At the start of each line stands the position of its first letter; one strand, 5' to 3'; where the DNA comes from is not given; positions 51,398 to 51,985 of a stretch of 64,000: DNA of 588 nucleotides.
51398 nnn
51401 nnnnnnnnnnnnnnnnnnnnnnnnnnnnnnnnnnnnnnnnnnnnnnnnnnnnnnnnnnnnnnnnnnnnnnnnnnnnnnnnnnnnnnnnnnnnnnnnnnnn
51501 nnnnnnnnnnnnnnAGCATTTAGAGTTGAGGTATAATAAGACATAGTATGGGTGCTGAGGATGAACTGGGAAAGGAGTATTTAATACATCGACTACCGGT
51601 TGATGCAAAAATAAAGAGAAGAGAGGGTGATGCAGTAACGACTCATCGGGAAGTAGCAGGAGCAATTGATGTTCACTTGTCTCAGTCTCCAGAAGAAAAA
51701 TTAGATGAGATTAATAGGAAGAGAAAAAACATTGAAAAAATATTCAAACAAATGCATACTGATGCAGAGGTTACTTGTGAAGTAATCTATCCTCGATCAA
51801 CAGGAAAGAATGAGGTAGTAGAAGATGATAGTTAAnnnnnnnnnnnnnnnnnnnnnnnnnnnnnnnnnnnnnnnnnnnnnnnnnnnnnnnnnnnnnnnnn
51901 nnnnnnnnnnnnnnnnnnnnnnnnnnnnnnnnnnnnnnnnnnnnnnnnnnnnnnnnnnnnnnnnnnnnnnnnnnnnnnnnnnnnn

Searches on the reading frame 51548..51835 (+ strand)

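Call 81: search_protein_families(library=pfam, proteins=[window:51548-51835:+], max_evalue=0.1)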
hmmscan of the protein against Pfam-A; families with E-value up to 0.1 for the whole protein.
window:51548-51835:+ (95 aa): 1 family
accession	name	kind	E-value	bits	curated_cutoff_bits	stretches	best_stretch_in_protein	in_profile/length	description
PF17932.6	TetR_C_24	-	0.096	13.4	26.4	0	29-73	18-62/114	Tetracyclin repressor-like, C-terminal domain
